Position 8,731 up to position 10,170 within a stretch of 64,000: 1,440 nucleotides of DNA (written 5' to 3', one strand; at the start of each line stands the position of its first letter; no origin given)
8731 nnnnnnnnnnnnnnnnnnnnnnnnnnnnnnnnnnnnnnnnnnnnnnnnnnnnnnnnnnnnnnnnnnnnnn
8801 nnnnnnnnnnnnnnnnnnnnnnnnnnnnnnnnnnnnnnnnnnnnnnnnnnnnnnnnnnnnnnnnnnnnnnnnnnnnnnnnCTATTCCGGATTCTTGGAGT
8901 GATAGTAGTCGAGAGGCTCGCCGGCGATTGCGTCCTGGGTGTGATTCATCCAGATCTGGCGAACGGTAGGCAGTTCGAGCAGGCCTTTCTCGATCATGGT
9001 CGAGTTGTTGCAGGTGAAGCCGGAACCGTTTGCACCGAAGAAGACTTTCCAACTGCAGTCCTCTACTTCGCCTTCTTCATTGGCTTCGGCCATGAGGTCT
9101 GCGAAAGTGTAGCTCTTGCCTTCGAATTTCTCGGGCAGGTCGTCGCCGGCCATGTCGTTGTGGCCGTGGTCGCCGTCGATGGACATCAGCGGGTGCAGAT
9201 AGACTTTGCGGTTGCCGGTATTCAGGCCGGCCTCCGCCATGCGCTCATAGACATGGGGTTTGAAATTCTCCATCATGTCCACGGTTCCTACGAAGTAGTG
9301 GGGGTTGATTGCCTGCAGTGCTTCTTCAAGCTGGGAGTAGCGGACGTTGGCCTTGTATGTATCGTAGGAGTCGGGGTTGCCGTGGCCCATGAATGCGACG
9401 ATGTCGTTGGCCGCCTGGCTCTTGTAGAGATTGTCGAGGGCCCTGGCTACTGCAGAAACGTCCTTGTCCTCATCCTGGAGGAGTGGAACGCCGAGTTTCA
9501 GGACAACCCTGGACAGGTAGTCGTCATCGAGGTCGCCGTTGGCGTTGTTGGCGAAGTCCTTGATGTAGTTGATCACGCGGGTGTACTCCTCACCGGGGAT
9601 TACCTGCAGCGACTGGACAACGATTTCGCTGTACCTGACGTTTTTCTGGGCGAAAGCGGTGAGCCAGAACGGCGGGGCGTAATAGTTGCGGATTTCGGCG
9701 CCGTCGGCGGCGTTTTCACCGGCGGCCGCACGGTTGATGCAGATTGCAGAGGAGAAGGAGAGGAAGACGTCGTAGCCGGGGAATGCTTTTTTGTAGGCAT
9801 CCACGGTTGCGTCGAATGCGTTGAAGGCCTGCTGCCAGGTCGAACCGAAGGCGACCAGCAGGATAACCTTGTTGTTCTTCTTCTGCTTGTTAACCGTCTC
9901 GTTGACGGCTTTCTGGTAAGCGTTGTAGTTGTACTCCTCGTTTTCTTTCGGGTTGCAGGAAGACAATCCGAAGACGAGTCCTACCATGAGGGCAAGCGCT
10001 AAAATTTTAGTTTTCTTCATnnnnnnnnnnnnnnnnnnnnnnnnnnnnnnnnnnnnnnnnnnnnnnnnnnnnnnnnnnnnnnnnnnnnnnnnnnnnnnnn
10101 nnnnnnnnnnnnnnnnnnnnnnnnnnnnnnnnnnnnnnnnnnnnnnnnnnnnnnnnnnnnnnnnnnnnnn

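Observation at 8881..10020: CbiK-fold (chelatase-fold) surface lipoprotein in a B12-riboswitch operon behind a BtuB-like receptor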

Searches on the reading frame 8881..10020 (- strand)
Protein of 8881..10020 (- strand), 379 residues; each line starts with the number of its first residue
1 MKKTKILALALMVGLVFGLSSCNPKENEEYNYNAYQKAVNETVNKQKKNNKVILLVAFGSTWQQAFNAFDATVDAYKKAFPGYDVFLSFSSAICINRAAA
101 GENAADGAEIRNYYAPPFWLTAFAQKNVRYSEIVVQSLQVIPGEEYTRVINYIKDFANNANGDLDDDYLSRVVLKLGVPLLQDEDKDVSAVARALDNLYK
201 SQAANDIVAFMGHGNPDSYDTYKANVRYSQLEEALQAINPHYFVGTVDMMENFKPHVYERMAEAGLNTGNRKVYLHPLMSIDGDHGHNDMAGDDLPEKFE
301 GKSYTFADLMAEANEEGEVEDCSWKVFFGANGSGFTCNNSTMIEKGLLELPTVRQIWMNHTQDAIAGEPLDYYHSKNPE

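Call 3: search_protein_families(library=pfam, proteins=[window:8881-10020:-], max_evalue=0.01)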
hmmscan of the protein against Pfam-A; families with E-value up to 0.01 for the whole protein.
window:8881-10020:- (379 aa): 3 families
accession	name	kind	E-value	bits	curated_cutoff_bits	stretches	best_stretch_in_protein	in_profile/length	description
PF06180.16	CbiK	-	9.7e-36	123.9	26.2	1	51-294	1-221/262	Cobalt chelatase (CbiK)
PF00656.27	Peptidase_C14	-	0.002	18.3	21.4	1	160-223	20-91/233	Caspase domain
PF09716.15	ETRAMP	-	0.006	17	29.1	0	1-60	1-61/81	Malarial early transcribed membrane protein (ETRAMP)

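Call 4: search_protein_families(library=ncbifam, proteins=[window:8881-10020:-], max_evalue=0.01)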
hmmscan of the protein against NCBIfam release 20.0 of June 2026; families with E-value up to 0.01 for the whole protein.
window:8881-10020:- (379 aa): 4 families
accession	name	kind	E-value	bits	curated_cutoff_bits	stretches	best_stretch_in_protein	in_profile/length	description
NF047852.1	SiroCoChCbiK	equivalog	4.9e-26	91.8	400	1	51-294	3-216/261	sirohydrochlorin cobaltochelatase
NF045826.1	lipo_P68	equivalog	6.9e-06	24.8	200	1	2-76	1-61/669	P68 family surface lipoprotein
NF051862.1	BT4005_BT4719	subfamily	0.0046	16.8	60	1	2-55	1-51/211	NigD1/NigD2 family lipoprotein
NF053689.1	BamJ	equivalog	0.0093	16.2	100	0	1-48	1-48/184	BamJ family beta-barrel-assembly machinery protein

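Call 5: search_solved_structures(query=window:8881-10020:-, max_evalue=1, show_alignments=3)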
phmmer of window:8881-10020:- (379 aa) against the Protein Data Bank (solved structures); distinct sequences matched with E-value up to 1: 4.
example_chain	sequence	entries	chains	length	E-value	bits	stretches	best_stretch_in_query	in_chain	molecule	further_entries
9b86_A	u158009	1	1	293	2.5e-20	75.8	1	44-294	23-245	Heme-binding protein FetB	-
2xvx_A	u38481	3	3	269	2.8e-19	72.3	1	50-294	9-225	CHELATASE, PUTATIVE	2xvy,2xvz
1qgo_A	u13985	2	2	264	3.9e-11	45.5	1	51-294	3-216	ANAEROBIC COBALAMIN BIOSYNTHETIC COBALT CHELATASE | SIROHYDROCHLORIN COBALTOCHELATASE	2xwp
6g70_A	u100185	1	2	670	0.03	16.3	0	251-301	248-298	Pre-mRNA-processing factor 39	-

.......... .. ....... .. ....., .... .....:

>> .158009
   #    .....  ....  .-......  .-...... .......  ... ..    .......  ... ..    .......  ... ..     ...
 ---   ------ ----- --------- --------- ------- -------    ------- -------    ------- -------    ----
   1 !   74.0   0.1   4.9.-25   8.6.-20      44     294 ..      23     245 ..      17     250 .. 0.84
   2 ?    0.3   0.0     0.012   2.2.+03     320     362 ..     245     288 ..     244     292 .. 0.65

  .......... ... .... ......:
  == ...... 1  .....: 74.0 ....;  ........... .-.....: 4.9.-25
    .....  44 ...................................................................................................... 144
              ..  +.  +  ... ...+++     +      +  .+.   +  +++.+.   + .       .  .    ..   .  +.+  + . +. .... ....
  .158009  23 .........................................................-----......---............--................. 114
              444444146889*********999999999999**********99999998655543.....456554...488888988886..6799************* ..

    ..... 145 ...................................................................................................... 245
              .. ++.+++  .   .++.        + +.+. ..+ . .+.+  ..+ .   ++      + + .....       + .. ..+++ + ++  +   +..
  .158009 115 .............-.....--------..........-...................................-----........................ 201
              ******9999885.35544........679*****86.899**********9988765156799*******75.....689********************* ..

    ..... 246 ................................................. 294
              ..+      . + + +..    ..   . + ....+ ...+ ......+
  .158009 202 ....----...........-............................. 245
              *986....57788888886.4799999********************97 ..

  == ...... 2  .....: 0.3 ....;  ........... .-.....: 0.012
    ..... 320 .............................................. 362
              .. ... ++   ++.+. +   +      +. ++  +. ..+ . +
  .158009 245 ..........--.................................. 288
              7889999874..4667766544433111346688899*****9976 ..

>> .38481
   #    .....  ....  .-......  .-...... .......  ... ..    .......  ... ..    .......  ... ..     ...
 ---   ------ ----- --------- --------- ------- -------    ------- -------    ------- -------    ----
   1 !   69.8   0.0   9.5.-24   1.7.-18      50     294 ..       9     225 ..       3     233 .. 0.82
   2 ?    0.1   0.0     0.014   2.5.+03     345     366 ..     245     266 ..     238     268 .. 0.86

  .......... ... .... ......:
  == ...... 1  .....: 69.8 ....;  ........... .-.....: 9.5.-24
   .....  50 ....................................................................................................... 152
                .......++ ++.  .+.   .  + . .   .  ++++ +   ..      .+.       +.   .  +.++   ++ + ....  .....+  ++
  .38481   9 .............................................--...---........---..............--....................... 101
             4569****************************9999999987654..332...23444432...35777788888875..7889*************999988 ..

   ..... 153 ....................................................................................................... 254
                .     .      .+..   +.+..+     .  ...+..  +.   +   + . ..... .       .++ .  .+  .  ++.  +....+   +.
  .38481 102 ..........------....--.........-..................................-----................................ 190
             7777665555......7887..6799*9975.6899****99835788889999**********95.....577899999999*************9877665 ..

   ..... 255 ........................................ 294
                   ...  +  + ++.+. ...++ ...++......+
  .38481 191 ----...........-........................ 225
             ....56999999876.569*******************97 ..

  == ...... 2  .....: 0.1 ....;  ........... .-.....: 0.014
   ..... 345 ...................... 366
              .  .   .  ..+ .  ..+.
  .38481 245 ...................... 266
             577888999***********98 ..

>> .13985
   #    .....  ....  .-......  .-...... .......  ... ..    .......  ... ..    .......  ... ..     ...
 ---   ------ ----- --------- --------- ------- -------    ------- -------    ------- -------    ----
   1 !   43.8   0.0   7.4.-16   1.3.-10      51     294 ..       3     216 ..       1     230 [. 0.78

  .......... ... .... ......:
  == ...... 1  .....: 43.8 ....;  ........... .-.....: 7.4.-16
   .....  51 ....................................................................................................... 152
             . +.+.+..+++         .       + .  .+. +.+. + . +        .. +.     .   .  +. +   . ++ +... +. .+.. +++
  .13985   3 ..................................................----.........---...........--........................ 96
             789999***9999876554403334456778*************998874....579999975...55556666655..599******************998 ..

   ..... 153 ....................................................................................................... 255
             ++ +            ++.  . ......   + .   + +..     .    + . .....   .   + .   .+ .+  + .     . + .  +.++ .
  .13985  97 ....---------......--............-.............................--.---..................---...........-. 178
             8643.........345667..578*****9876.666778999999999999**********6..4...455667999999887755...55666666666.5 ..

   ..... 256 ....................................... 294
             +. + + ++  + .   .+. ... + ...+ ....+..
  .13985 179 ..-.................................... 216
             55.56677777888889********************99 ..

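Call 10: find_homologous_proteins(query=window:8881-10020:-, max_evalue=0.00001)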
Query window:8881-10020:- (379 aa): 3428 proteins with E <= 0.00001 among 8000 candidates; the best 120 are listed.
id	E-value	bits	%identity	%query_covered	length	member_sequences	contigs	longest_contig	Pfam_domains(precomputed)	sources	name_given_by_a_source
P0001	6.4e-257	869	100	100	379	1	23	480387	PF06180.17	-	-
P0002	1.5e-256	868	100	100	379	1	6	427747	PF06180.17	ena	-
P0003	1.9e-253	858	98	100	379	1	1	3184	PF06180.17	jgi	jgi:Cobalamin biosynthesis protein CbiK, Co2+ chelatase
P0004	5.4e-253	856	98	100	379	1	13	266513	PF06180.17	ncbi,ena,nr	ncbi:MAG: sirohydrochlorin cobaltochelatase [Bacteroidales bacterium]|nr:sirohydrochlorin cobaltoche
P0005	3.1e-234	794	90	100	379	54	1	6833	PF06180.17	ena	-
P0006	9.0e-233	790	90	97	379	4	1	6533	PF06180.17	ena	-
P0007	1.5e-232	789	89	100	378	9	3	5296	PF06180.17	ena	-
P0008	1.4e-231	786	89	97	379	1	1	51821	PF06180.17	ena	-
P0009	5.0e-231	784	88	100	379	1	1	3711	PF06180.17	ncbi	-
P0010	7.2e-231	783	88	100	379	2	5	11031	PF06180.17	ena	-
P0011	9.1e-231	783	88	100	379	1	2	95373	PF06180.17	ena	-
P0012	1.1e-230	783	88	100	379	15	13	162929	PF06180.17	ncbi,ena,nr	ncbi:MAG: sirohydrochlorin cobaltochelatase [Bacteroidales bacterium]|nr:sirohydrochlorin cobaltoche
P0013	2.1e-230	782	88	100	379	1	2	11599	PF06180.17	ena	-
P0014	2.8e-230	782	89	97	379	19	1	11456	PF06180.17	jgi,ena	-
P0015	3.2e-230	781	89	97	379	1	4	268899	PF06180.17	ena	-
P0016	4.4e-230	781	88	100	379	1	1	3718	PF06180.17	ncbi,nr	ncbi:MAG: sirohydrochlorin cobaltochelatase [Bacteroidales bacterium]|nr:sirohydrochlorin cobaltoche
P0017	9.0e-230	780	88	100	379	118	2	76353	PF06180.17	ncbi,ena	-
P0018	1.4e-229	779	89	100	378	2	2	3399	PF06180.17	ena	-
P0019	1.8e-229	779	88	100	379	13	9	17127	PF06180.17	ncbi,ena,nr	ncbi:MAG: sirohydrochlorin cobaltochelatase [Bacteroidales bacterium]|nr:sirohydrochlorin cobaltoche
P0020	5.4e-229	777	88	100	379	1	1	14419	PF06180.17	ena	-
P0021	7.0e-229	777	87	100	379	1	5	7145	PF06180.17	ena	-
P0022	7.6e-229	777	88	100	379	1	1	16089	PF06180.17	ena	-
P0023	8.1e-229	777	88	100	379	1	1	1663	PF06180.17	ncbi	-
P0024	9.0e-229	777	88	100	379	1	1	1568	PF06180.17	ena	-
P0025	1.1e-228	776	87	100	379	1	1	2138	PF06180.17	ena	-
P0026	1.2e-228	776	87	100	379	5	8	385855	PF06180.17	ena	-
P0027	1.4e-228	776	87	100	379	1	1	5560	PF06180.17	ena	-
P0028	9.6e-228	773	87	100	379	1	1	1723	PF06180.17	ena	-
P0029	1.2e-227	773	87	99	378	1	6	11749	PF06180.17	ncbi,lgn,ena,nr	ncbi:MAG: sirohydrochlorin cobaltochelatase [Bacteroidales bacterium]|nr:sirohydrochlorin cobaltoche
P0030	1.7e-227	772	86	100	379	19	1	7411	PF06180.17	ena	-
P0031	9.2e-227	770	87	100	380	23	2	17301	PF06180.17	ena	-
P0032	2.0e-226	769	87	99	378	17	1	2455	PF06180.17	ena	-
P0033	2.4e-226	769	88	100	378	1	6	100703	PF06180.17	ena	-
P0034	2.6e-226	768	88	100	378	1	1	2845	PF06180.17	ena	-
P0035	1.1e-225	766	87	95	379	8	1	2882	PF06180.17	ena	-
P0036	1.5e-225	766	87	100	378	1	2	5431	PF06180.17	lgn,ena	-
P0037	1.8e-225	766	87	100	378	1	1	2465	PF06180.17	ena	-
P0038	2.4e-225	765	87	100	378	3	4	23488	PF06180.17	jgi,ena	-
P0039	2.5e-225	765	87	100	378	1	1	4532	PF06180.17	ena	-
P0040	5.7e-225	764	87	100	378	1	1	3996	PF06180.17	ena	-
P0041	5.8e-225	764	87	100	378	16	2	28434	PF06180.17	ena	-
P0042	1.0e-224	763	86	100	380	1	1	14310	PF06180.17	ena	-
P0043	2.0e-223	759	89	95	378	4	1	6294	PF06180.17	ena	-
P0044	8.4e-223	757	88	95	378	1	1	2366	PF06180.17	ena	-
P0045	1.3e-222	756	89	95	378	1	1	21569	PF06180.17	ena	-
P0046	1.4e-222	756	85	100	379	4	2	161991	PF06180.17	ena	-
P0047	1.6e-222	756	85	100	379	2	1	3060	PF06180.17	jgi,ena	-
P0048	2.8e-222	755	88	95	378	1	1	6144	PF06180.17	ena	-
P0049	4.5e-222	754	88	95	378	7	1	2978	PF06180.17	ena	-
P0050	5.5e-222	754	89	95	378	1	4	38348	PF06180.17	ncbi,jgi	jgi:sirohydrochlorin cobaltochelatase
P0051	8.7e-222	754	85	100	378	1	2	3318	PF06180.17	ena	-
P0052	1.1e-221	753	86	99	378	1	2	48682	PF06180.17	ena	-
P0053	1.3e-221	753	89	95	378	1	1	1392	PF06180.17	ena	-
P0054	1.8e-221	753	85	99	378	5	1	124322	PF06180.17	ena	-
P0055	1.9e-221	752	86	99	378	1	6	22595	PF06180.17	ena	-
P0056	2.2e-221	752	86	99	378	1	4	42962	PF06180.17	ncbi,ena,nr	ncbi:MAG: sirohydrochlorin cobaltochelatase [Bacteroidales bacterium]|nr:sirohydrochlorin cobaltoche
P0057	2.5e-221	752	86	99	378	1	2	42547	PF06180.17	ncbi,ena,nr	ncbi:MAG: sirohydrochlorin cobaltochelatase [Bacteroidales bacterium]|nr:sirohydrochlorin cobaltoche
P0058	5.3e-221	751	88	95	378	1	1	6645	PF06180.17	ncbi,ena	-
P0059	6.6e-221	751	86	100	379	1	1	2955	PF06180.17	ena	-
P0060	1.7e-220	749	85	99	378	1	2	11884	PF06180.17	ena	-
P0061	4.8e-220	748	86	100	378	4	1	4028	PF06180.17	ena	-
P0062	6.8e-220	747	87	100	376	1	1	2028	PF06180.17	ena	-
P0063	1.0e-219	747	87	95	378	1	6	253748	PF06180.17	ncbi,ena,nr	ncbi:MAG: sirohydrochlorin cobaltochelatase [Bacteroidales bacterium]|nr:sirohydrochlorin cobaltoche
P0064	1.6e-219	746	85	100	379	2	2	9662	PF06180.17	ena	-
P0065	4.1e-217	738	84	100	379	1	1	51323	PF06180.17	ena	-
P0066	5.0e-217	738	84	100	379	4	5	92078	PF06180.17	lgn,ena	-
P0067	3.8e-216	735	83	100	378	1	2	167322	PF06180.17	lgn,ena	-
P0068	5.9e-216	734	82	100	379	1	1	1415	PF06180.17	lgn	-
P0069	1.3e-215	733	83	100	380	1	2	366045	PF06180.17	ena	-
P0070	1.6e-215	733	83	100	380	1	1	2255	PF06180.17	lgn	-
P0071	1.8e-215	733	83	100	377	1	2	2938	PF06180.17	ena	-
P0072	2.7e-215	732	84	100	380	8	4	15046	PF06180.17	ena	-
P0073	3.1e-215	732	83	99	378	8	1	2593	PF06180.17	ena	-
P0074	3.9e-215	732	83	100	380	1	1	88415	PF06180.17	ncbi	-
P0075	4.5e-214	728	82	100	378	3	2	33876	PF06180.17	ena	-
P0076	5.0e-214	728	83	100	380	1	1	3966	PF06180.17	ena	-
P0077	1.7e-211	720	83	100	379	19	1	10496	PF06180.17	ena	-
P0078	3.7e-210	715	82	100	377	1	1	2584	PF06180.17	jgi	-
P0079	1.5e-209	713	83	100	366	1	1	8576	PF06180.17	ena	-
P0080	2.0e-209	713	81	100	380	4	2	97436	PF06180.17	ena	-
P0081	6.4e-207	705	82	98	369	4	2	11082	PF06180.17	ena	-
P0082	1.5e-206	703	80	100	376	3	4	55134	PF06180.17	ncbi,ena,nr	ncbi:MAG: sirohydrochlorin cobaltochelatase [Bacteroidales bacterium]|nr:sirohydrochlorin cobaltoche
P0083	5.2e-206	702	82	100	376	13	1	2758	PF06180.17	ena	-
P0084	3.6e-205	699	81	100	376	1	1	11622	PF06180.17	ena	-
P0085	5.0e-205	698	81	100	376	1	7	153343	PF06180.17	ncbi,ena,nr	ncbi:MAG: sirohydrochlorin cobaltochelatase [Bacteroidales bacterium]|nr:sirohydrochlorin cobaltoche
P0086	5.1e-204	695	80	98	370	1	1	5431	PF06180.17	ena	-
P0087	5.6e-204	695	79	99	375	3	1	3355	PF06180.17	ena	-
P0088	8.0e-204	694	80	99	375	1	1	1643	PF06180.17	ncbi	-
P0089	1.6e-200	684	79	100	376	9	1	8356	PF06180.17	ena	-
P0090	4.8e-200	682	78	100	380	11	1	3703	PF06180.17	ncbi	-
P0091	5.7e-195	665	77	100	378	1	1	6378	PF06180.17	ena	-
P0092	9.3e-191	651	77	98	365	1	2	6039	PF06180.17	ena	-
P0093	3.4e-190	650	75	100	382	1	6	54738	PF06180.17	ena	-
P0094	1.3e-189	648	75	100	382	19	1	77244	PF06180.17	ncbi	-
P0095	1.9e-187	641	75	100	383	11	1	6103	PF06180.17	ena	-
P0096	5.2e-185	633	76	100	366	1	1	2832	PF06180.17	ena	-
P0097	8.3e-185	632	74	100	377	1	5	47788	PF06180.17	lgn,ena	-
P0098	9.7e-185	632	74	100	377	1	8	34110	PF06180.17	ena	-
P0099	1.0e-184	632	75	100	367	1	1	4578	PF06180.17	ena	-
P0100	2.1e-184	631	74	100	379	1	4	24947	PF06180.17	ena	-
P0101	7.1e-183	626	87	83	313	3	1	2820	PF06180.17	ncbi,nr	ncbi:MAG: sirohydrochlorin cobaltochelatase, partial [Bacteroidales bacterium]|nr:sirohydrochlorin c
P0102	1.4e-180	618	75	97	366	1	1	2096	PF06180.17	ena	-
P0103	4.3e-180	616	72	100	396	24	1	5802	PF06180.17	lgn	-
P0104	7.8e-174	596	71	100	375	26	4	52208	PF06180.17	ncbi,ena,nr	ncbi:MAG: sirohydrochlorin cobaltochelatase [Bacteroidaceae bacterium]|nr:sirohydrochlorin cobaltoch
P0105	2.7e-173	594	69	100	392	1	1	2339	PF06180.17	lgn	-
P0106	3.5e-173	594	76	92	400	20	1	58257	PF06180.17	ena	-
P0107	5.3e-173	593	69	100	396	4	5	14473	PF06180.17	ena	-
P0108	1.9e-172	591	70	100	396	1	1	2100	PF06180.17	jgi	-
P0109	2.6e-172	591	74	92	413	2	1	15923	PF06180.17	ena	-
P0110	4.6e-172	590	72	100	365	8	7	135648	PF06180.17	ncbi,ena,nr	ncbi:MAG: sirohydrochlorin cobaltochelatase [Bacteroidaceae bacterium]|nr:sirohydrochlorin cobaltoch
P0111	5.8e-172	590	67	100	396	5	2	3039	PF06180.17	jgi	jgi:sirohydrochlorin cobaltochelatase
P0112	7.2e-172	589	69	100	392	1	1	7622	PF06180.17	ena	-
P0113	7.6e-172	589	69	100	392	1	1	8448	PF06180.17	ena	-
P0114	1.4e-171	588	68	100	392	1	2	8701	PF06180.17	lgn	-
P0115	1.5e-171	588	69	100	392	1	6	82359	PF06180.17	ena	-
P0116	2.9e-171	587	75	92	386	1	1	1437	PF06180.17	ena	-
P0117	3.1e-171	587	69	100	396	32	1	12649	PF06180.17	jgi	jgi:sirohydrochlorin cobaltochelatase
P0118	5.8e-171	586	71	100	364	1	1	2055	PF06180.17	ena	-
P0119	7.3e-171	586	68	100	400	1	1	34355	PF06180.17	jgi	jgi:sirohydrochlorin cobaltochelatase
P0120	8.5e-171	586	70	100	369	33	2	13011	PF06180.17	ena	-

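Call 22: find_encoding_contigs(protein=P0111, flank=8000, max_places=4)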
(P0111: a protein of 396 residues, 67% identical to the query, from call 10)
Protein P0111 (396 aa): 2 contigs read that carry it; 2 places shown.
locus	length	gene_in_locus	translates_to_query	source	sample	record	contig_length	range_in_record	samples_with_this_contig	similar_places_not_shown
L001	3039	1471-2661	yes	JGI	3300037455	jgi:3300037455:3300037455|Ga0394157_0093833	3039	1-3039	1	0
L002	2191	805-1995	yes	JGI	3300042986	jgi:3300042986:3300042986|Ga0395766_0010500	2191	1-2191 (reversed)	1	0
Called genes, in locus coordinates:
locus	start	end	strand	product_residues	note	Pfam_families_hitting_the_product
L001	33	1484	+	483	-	PF00593:TonB_dep_Rec_b-barrel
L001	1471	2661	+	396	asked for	PF06180:CbiK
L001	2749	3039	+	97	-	?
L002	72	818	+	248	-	PF00593:TonB_dep_Rec_b-barrel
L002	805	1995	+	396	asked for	PF06180:CbiK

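Call 23: find_encoding_contigs(protein=P0104, flank=8000, max_places=4)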
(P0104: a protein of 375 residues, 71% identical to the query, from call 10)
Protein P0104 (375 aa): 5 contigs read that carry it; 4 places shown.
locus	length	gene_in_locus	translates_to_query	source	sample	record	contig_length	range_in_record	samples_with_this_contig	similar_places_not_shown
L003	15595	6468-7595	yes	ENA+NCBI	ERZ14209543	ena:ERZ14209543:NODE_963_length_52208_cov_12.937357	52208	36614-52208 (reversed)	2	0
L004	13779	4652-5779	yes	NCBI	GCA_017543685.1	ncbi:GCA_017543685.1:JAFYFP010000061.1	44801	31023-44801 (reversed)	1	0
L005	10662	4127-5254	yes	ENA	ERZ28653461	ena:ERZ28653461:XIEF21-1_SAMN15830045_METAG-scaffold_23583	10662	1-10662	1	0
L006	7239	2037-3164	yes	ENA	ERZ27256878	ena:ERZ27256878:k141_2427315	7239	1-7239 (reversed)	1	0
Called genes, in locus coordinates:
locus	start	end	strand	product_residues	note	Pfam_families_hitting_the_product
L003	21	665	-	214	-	PF02498:Bro-N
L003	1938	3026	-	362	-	PF07991:KARI_N, PF01450:KARI_C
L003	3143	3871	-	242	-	PF16412:DUF5020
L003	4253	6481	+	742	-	PF07715:Plug, PF00593:TonB_dep_Rec_b-barrel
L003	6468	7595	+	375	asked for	PF06180:CbiK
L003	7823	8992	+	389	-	PF01497:Peripla_BP_2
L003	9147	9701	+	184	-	PF01923:Cob_adeno_trans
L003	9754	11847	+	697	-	PF07715:Plug, PF00593:TonB_dep_Rec_b-barrel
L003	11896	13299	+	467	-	PF00590:TP_methylase, PF02570:CbiC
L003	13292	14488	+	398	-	PF00590:TP_methylase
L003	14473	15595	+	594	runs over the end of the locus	PF11760:CbiG_N, PF11761:CbiG_mid, PF01890:CbiG_C, PF00590:TP_methylase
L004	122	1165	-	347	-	PF03446:NAD_binding_2 (faint), PF07991:KARI_N, PF01450:KARI_C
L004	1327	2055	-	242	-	PF16412:DUF5020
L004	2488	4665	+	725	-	PF07715:Plug, PF00593:TonB_dep_Rec_b-barrel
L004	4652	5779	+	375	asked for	PF06180:CbiK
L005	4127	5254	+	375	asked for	PF06180:CbiK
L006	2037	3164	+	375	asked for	PF06180:CbiK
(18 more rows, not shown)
